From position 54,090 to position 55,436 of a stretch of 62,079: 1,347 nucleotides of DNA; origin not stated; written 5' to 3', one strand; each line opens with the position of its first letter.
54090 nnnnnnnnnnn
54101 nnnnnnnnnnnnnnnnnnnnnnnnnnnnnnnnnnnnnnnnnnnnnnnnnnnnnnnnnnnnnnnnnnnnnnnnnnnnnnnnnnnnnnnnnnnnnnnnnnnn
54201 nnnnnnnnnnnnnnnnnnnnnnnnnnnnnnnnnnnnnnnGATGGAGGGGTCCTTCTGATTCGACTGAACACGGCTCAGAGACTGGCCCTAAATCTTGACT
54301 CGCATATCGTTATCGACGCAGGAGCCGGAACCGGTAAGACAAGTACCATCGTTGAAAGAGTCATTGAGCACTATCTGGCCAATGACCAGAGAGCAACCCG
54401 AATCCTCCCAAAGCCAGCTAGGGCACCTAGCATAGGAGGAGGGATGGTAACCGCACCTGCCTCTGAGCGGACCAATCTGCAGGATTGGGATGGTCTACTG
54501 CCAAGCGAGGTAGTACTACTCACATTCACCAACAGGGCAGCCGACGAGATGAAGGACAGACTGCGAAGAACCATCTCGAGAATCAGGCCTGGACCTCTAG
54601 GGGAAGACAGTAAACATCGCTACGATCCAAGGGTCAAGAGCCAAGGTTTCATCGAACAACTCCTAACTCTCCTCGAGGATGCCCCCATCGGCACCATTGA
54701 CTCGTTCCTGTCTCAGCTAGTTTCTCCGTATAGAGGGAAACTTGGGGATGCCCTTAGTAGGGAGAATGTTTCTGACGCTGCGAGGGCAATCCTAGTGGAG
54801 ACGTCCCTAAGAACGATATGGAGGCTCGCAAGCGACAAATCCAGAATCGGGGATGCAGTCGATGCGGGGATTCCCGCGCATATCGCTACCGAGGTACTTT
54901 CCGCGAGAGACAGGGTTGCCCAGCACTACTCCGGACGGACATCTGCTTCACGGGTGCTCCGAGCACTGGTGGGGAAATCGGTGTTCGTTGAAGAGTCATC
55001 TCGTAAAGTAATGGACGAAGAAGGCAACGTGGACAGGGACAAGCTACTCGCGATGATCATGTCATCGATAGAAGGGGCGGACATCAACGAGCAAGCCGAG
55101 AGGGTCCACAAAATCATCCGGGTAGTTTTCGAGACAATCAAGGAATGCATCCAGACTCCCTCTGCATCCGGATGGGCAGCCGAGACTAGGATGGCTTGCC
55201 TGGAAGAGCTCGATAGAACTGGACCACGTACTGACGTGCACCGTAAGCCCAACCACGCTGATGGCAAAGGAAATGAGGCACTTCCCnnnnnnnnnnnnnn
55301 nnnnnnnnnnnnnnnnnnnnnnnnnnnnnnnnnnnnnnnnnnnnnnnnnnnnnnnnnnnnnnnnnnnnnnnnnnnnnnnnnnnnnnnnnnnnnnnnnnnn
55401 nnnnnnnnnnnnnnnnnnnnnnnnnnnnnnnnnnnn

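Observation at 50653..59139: Complete bacterial-type AddB/AddA helicase-nuclease pair embedded among archaeal core genes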

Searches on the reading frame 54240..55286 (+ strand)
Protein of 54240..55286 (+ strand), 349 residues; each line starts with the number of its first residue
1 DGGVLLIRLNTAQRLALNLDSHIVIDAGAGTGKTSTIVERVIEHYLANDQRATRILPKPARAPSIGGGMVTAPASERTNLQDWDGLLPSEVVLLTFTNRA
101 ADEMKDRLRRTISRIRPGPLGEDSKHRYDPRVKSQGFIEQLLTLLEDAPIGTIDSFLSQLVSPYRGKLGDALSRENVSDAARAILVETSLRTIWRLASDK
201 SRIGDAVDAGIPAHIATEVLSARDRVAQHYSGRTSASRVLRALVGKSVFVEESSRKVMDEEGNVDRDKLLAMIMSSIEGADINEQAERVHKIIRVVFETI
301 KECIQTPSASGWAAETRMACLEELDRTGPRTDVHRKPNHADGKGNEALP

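Call 5: search_protein_families(library=pfam, proteins=[window:54240-55286:+], max_evalue=0.01)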
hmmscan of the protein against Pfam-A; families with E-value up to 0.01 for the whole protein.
window:54240-55286:+ (349 aa): 2 families
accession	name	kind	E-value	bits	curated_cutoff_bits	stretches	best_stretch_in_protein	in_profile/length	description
PF00580.27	UvrD-helicase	-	2.1e-16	60.9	23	2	86-186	43-112/271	UvrD/REP helicase N-terminal domain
PF13245.12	AAA_19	-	7.2e-08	33.1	25.1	1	21-113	12-66/134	AAA domain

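Call 6: search_protein_families(library=ncbifam, proteins=[window:54240-55286:+], max_evalue=0.1)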
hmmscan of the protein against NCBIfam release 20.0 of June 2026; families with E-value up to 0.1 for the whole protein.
window:54240-55286:+ (349 aa): 13 families
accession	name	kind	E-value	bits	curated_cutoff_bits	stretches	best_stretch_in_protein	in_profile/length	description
TIGR02785.1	addA_Gpos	equivalog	3.9e-10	38.2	707.65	2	91-164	48-108/1234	helicase-exonuclease AddAB subunit AddA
TIGR00609.1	recB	equivalog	2.1e-07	29.4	696.05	1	16-114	5-68/1175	exodeoxyribonuclease V subunit beta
NF008276.0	PRK11054.1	equivalog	3.8e-07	29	543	1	9-52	197-239/684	DNA helicase IV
TIGR01074.1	rep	equivalog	4.1e-07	28.6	951.45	2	84-114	42-72/668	DNA helicase Rep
TIGR01073.1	pcrA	equivalog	6.9e-07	28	911.2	1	86-113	47-74/725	DNA helicase PcrA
NF008743.0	PRK11773.1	equivalog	4.3e-06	25.4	965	1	4-45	5-47/720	DNA helicase II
NF010485.0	PRK13909.1-2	equivalog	0.00013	20.3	650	1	85-116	31-62/909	RecB-like helicase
TIGR01075.1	uvrD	equivalog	0.00015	20.3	1144.45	0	89-114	50-75/715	DNA helicase II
TIGR02784.1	addA_alphas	equivalog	0.00032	19.2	860.75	0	12-47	2-37/1138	double-strand break repair helicase AddA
NF010487.0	PRK13909.1-4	equivalog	0.001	17.4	759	1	85-112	32-59/924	RecB-like helicase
NF008172.0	PRK10919.1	equivalog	0.0022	16.3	1168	0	90-114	49-73/673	DNA helicase Rep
NF008128.0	PRK10876.1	equivalog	0.0026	15.4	1697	0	89-123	58-92/1181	exodeoxyribonuclease V subunit beta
TIGR00376.1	TIGR00376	hypoth_equivalog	0.074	11.5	348.9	0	9-48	159-201/639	IGHMBP2 family helicase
